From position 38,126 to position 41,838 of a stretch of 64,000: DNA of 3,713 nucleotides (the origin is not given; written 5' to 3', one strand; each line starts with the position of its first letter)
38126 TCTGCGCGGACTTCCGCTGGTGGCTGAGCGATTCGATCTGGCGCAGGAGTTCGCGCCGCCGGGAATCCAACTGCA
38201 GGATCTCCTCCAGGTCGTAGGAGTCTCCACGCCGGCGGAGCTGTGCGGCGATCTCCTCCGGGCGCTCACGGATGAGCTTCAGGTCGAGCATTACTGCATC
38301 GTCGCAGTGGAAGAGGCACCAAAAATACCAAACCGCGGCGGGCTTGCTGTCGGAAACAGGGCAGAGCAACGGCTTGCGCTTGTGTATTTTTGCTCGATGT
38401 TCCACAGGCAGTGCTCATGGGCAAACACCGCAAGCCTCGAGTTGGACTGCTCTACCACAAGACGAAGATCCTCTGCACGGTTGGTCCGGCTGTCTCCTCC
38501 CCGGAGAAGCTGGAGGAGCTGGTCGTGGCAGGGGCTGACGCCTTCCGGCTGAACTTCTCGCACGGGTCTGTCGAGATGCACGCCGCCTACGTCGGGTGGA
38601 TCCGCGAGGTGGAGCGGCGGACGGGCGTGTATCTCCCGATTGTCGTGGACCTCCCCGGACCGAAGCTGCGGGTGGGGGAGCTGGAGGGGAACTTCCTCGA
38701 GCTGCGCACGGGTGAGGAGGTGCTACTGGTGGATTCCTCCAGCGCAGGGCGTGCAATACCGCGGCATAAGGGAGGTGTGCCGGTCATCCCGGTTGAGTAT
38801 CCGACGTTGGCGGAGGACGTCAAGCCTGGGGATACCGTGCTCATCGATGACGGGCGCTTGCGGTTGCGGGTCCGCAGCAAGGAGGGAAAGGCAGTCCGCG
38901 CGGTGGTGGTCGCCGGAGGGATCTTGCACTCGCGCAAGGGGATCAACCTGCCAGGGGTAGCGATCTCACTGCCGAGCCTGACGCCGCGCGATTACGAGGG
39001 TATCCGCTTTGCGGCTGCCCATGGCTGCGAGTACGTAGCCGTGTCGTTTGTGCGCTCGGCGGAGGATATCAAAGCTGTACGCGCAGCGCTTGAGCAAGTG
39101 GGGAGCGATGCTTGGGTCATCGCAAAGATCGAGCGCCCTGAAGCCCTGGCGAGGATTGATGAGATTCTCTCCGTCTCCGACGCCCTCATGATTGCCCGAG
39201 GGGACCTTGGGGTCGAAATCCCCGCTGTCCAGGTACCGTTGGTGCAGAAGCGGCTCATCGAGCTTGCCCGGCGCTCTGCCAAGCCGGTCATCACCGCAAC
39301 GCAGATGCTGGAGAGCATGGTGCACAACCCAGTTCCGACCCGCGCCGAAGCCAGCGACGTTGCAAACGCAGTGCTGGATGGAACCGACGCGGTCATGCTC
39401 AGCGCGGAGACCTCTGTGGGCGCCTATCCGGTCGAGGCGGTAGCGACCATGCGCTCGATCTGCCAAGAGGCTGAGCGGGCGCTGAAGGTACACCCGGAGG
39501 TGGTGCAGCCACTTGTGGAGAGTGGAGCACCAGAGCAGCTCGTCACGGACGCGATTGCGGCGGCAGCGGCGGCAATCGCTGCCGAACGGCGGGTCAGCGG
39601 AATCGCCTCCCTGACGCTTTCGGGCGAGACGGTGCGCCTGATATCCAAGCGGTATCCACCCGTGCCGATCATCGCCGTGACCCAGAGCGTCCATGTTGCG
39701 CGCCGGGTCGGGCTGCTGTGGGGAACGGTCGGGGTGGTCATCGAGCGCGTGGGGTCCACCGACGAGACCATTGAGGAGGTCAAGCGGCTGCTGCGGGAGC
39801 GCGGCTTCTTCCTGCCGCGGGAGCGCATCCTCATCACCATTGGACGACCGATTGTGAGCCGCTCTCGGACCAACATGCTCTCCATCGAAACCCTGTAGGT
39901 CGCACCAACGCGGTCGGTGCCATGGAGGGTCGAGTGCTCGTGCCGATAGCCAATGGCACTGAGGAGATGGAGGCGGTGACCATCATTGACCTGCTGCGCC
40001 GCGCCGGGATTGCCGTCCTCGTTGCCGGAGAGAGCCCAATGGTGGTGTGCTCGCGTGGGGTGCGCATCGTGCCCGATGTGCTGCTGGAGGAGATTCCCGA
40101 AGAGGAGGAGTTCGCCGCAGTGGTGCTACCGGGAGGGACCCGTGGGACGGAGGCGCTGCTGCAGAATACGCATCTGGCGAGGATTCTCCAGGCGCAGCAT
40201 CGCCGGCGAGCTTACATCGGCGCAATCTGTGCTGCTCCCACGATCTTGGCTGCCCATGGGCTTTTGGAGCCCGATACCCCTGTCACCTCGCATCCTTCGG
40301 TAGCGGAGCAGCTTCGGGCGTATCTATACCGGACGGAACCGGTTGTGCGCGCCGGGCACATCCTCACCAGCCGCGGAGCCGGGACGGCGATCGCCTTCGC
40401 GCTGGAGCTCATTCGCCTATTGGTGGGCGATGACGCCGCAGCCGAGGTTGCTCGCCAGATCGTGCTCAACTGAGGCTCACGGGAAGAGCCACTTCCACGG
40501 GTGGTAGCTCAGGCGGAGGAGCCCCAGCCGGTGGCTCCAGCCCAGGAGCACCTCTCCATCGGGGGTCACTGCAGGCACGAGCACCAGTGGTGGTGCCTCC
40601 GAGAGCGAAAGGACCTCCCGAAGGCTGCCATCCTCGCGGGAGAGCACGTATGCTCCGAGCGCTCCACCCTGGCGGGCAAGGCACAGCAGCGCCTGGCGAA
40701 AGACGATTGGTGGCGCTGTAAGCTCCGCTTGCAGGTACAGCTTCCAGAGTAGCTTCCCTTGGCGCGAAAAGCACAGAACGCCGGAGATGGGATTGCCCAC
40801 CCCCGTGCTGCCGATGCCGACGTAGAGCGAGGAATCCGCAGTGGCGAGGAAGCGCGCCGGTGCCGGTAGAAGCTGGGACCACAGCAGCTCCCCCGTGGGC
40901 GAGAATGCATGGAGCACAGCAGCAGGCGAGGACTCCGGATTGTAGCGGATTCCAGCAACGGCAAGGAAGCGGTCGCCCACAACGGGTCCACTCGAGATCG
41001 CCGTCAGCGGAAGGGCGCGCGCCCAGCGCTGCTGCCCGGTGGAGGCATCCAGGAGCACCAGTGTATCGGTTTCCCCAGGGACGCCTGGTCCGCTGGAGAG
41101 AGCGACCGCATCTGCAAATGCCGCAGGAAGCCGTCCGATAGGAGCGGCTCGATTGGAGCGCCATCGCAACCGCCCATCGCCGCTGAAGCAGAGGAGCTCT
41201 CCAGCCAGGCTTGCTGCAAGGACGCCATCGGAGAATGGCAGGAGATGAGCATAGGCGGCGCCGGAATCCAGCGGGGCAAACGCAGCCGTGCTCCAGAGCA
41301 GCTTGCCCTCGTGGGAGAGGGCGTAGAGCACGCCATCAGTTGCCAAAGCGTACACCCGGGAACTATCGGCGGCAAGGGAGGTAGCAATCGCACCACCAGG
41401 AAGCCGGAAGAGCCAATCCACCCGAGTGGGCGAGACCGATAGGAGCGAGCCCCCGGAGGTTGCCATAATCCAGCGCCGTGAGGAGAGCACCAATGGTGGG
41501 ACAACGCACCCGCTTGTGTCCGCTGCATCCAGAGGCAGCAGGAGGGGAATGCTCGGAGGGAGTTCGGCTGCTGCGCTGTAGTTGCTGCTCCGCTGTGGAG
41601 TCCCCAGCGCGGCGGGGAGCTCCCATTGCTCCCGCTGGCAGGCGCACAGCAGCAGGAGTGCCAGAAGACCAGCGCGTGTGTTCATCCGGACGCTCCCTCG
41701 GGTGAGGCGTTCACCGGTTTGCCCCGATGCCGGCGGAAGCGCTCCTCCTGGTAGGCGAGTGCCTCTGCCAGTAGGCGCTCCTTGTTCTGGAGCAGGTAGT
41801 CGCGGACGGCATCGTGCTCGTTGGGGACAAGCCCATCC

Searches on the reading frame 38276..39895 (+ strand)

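Call 8: search_protein_families(library=pfam, proteins=[window:38276-39895:+], max_evalue=0.0001)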
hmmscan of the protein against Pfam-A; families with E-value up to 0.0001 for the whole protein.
window:38276-39895:+ (540 aa): 2 families
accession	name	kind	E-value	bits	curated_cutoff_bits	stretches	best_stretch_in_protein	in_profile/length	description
PF00224.27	PK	-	6.3e-113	377.6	30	1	61-389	2-328/328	Pyruvate kinase, barrel domain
PF02887.21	PK_C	-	2.7e-24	85.9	28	1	425-537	1-113/114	Pyruvate kinase, alpha/beta domain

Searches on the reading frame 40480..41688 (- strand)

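Call 96: search_protein_families(library=pfam, proteins=[window:40480-41688:-], max_evalue=0.0001)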
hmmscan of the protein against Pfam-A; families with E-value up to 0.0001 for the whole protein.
window:40480-41688:- (403 aa): 2 families
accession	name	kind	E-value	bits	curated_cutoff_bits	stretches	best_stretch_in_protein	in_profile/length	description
PF13360.13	PQQ_2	-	4.9e-16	59.5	27.6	1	167-290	7-117/233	Outer membrane protein assembly factor BamB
PF13570.13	Beta-prop_ACSF4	-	5.8e-13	49.4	133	1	65-242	140-315/329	Beta-alanine-activating enzyme, beta-propeller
